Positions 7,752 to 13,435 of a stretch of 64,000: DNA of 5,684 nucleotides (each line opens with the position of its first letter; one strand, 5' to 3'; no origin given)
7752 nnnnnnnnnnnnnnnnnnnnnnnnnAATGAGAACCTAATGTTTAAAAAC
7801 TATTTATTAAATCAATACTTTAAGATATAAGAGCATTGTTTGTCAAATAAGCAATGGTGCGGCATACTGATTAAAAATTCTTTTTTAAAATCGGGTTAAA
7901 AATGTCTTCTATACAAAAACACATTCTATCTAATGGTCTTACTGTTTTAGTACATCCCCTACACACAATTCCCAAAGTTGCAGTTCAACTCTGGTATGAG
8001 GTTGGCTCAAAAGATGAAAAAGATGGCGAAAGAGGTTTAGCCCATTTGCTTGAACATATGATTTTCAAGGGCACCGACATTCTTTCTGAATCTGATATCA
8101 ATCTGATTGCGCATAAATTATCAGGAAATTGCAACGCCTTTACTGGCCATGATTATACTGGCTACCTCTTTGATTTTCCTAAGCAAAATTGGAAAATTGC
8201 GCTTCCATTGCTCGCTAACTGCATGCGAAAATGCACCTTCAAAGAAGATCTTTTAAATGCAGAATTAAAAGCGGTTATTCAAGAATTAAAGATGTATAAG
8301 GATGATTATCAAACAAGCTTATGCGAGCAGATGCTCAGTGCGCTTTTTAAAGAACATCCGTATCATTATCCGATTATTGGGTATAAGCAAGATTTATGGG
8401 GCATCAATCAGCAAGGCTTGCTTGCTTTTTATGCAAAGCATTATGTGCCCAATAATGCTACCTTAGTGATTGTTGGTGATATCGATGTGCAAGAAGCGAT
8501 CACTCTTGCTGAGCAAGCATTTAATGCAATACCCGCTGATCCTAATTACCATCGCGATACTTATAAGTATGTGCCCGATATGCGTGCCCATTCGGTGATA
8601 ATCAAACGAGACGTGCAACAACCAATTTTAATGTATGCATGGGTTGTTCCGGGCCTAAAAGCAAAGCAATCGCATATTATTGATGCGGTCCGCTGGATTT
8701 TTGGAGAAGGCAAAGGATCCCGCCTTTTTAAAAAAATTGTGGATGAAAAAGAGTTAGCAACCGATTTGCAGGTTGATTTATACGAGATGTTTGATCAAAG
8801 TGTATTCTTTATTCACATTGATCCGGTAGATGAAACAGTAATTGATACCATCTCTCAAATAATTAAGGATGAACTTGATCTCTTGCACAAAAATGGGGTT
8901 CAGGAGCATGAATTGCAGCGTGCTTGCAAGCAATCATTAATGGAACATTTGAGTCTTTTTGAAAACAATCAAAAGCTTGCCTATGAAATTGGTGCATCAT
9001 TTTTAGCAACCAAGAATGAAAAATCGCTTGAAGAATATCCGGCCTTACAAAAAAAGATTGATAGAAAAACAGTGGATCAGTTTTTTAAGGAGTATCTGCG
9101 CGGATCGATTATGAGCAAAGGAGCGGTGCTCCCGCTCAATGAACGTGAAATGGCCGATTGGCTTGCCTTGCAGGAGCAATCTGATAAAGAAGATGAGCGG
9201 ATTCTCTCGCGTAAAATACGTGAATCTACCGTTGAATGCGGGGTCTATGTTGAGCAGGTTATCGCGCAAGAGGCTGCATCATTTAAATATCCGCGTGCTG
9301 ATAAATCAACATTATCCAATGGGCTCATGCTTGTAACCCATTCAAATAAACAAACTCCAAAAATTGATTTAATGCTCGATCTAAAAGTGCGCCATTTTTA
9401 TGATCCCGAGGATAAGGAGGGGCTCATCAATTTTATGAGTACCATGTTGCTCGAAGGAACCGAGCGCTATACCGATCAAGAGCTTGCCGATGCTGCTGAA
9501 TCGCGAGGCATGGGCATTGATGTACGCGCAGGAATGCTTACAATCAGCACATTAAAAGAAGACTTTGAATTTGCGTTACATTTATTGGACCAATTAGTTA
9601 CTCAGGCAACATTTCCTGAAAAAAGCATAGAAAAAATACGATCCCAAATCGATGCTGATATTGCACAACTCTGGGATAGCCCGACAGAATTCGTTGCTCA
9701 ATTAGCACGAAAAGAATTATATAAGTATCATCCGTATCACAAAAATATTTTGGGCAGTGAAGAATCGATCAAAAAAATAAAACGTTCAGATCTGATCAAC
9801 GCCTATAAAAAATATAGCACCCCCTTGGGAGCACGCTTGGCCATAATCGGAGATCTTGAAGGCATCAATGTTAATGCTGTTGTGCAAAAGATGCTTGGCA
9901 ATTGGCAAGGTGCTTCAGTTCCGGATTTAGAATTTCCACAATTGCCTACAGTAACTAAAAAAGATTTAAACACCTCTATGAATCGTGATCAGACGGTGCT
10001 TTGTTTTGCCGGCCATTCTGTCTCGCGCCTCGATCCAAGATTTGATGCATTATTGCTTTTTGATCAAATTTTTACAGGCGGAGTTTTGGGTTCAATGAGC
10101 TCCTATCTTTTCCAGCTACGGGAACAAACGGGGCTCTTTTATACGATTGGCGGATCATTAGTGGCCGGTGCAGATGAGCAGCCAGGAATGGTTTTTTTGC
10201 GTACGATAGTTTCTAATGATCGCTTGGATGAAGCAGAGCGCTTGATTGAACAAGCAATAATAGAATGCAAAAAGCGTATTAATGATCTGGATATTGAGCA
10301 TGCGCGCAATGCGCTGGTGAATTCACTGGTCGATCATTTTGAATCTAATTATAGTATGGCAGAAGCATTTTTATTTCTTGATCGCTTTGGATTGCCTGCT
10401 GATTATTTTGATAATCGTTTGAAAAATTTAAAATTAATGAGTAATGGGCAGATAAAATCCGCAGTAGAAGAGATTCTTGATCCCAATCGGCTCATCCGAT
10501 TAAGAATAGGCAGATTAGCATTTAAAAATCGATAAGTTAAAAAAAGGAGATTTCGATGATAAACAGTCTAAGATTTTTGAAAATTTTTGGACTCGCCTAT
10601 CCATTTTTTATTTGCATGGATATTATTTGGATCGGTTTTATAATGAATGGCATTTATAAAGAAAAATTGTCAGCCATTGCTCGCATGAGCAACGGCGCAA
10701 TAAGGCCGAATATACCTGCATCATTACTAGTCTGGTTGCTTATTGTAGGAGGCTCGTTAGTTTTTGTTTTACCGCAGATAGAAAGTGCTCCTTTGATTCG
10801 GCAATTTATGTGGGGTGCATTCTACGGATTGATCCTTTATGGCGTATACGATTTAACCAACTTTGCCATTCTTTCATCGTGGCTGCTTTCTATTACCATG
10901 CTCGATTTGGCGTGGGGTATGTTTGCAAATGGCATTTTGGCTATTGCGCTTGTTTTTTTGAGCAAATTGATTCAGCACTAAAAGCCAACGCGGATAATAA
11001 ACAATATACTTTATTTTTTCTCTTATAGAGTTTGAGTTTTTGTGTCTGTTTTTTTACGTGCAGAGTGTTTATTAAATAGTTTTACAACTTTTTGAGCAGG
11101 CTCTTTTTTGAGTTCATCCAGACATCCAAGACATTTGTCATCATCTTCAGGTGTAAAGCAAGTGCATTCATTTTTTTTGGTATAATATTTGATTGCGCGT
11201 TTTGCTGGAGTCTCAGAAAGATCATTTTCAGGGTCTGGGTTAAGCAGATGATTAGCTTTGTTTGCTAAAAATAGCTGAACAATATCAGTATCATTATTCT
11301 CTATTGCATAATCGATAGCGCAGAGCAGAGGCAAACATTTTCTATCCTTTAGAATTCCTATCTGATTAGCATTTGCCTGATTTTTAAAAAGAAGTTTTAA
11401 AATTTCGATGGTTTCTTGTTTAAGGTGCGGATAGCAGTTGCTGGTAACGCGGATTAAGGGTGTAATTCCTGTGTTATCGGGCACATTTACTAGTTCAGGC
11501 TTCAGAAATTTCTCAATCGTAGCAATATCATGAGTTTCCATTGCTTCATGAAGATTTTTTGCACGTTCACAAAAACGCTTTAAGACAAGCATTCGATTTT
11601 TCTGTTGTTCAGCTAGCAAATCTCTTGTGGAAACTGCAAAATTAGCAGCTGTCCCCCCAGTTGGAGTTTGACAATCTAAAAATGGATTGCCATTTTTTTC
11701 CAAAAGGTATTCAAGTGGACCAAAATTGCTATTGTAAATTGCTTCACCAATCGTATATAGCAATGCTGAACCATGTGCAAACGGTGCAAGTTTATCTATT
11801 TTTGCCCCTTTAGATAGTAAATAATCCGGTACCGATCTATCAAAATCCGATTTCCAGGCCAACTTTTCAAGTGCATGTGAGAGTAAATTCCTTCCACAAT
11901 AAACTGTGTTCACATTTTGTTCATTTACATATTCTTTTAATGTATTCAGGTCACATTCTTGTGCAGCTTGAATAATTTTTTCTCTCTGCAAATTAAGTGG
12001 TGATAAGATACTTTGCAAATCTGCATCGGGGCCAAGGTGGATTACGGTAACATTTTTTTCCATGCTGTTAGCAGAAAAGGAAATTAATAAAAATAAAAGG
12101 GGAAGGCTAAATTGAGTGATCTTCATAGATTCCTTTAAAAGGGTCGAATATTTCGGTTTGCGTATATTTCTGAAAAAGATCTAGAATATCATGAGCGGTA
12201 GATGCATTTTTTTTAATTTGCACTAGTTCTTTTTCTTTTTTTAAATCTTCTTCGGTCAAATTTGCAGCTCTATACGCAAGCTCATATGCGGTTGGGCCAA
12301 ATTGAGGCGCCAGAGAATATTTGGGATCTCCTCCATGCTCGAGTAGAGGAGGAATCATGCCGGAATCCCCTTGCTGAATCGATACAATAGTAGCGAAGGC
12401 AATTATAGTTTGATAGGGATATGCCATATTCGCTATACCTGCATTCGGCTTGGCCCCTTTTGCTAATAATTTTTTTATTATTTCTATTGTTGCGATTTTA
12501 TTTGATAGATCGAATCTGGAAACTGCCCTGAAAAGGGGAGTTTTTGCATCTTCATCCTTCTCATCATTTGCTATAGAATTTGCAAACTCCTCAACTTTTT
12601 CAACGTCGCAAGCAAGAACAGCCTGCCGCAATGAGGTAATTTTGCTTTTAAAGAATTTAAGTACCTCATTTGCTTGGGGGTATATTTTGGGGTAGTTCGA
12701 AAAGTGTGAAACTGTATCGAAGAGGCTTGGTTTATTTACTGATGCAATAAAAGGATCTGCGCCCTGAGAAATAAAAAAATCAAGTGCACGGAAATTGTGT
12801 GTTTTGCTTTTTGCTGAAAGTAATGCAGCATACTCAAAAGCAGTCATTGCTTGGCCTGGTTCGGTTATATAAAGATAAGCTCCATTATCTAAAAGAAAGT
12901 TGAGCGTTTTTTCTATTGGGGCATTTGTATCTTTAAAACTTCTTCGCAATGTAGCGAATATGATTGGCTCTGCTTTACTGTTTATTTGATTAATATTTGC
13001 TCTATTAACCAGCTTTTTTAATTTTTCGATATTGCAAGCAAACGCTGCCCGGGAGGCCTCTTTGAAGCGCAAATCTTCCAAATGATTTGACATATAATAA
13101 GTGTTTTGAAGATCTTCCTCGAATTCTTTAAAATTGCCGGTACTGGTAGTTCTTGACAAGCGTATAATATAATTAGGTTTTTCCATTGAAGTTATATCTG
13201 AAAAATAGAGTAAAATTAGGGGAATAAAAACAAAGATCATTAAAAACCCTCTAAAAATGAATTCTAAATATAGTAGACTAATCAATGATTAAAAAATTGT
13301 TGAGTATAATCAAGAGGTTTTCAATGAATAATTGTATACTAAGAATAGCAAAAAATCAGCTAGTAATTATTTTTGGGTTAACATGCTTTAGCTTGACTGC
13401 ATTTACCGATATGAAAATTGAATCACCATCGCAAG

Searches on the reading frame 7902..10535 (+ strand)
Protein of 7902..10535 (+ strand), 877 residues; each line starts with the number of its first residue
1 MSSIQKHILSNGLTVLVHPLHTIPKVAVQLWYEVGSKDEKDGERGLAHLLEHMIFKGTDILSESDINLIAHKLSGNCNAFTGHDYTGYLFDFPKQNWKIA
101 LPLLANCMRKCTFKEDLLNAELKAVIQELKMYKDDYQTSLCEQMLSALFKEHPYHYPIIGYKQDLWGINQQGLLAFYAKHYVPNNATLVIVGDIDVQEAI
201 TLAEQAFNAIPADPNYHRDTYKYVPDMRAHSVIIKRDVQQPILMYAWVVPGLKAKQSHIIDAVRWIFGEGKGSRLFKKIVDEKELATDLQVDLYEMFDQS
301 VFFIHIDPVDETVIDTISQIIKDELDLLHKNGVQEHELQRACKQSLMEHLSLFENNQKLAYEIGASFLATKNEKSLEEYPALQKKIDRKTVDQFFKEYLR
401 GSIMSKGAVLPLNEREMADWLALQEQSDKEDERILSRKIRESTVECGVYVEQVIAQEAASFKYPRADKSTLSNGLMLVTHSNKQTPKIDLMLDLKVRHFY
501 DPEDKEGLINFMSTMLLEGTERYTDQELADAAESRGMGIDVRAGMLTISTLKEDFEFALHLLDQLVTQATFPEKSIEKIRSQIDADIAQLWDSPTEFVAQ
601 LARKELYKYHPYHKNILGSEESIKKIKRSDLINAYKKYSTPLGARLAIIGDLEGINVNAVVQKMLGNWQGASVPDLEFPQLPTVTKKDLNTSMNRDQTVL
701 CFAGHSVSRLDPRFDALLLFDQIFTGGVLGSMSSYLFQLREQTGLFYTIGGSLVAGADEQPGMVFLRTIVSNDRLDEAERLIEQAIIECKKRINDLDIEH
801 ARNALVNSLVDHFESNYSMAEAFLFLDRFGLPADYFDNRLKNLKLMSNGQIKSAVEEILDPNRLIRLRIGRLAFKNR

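Call 14: find_related_loci(query=window:7902-10535:+, collection=genome_contigs, flank=10000)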
Query window:7902-10535:+ (877 aa) in genome_contigs; peptide patterns used: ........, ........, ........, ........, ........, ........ (x = any residue, [..] = any of these).
27 stretches matched a pattern; 10 encode a relative of the query (tblastn E <= 1e-3); 9 distinct loci.
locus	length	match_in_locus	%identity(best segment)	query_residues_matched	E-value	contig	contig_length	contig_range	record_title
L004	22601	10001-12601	76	1-864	0e+0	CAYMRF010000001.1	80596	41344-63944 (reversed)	MAG TPA_asm: uncultured Pseudomonadota bacterium isolate SRP262948_co1_58 genome assembly, contig: NODE_323_length_80596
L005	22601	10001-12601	51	6-872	0e+0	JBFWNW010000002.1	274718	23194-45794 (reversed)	MAG: Candidatus Babeliales bacterium isolate CA_2019_TPBF_121 NODE_400_length_274718_cov_8.074882_TPBF, whole genome sho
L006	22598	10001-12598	83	1-864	0e+0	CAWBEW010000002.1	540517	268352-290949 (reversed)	MAG: uncultured bacterium isolate MFD09495.bin.3.65 genome assembly, contig: contig_7330, whole genome shotgun sequence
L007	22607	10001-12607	50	4-872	0e+0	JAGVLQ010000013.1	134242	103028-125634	MAG: Candidatus Babeliales bacterium isolate SW_22 c_000000016672, whole genome shotgun sequence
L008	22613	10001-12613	49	4-873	0e+0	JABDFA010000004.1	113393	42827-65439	MAG: Candidatus Dependentiae bacterium isolate BWMinHeated_Nextera35_MAG3 3300020947.a:Ga0207103_10004, whole genome sho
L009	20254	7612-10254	49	4-872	0e+0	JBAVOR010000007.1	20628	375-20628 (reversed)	MAG: Candidatus Babeliales bacterium isolate MFD03092_ilm_asm_bin11 k127_314798, whole genome shotgun sequence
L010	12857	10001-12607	45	4-873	0e+0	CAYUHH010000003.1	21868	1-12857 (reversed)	MAG TPA_asm: uncultured Pseudomonadota bacterium isolate binchicken_co181_180 genome assembly, contig: NODE_3632_length_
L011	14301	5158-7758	43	2-872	0e+0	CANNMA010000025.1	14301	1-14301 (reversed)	MAG: bacterium isolate ZH-3nov15-92 genome assembly, contig: ZH-3nov15-C5338, whole genome shotgun sequence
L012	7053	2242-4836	38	6-871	0e+0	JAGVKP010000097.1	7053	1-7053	MAG: Candidatus Babeliales bacterium isolate SW_41 c_000000063478, whole genome shotgun sequence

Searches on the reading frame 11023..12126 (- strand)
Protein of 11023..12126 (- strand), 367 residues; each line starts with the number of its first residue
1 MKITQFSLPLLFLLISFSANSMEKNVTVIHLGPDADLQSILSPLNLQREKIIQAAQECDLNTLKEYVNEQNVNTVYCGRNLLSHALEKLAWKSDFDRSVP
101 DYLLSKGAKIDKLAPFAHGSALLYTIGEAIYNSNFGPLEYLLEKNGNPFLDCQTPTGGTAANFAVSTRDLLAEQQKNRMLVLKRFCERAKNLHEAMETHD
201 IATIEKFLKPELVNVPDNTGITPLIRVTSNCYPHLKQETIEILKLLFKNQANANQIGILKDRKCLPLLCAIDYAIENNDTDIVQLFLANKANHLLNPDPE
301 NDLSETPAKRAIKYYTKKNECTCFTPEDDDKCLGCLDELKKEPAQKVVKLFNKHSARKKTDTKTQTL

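Call 19: search_protein_families(library=pfam, proteins=[window:11023-12126:-], max_evalue=0.01)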
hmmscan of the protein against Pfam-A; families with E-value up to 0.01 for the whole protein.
window:11023-12126:- (367 aa): 5 families
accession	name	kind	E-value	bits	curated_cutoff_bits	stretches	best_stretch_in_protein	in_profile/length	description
PF12796.13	Ank_2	-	2.8e-07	31.4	27.3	1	192-292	1-85/90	Ankyrin repeats (3 copies)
PF13637.12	Ank_4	-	3.4e-07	30.8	22.7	0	271-312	1-38/50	Ankyrin repeats (many copies)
PF13606.12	Ank_3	-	0.0013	19.4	22.3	0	270-291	5-26/30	Ankyrin repeat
PF00023.36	Ank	-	0.0019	18.9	21.1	0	270-292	5-27/33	Ankyrin repeat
PF13857.12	Ank_5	-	0.0044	17.8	27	0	270-302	19-48/56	Ankyrin repeats (many copies)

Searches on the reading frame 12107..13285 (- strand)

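Call 19: search_protein_families(library=pfam, proteins=[window:12107-13285:-], max_evalue=0.01)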
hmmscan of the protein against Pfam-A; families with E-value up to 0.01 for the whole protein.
window:12107-13285:- (392 aa): 3 families
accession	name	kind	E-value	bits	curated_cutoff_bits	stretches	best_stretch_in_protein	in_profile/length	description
PF12796.13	Ank_2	-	0.00054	20.9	27.3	0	215-282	29-88/90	Ankyrin repeats (3 copies)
PF13637.12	Ank_4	-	0.00097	19.9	22.7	0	126-172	11-50/50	Ankyrin repeats (many copies)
PF00023.36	Ank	-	0.0031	18.2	21.1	0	249-282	4-30/33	Ankyrin repeat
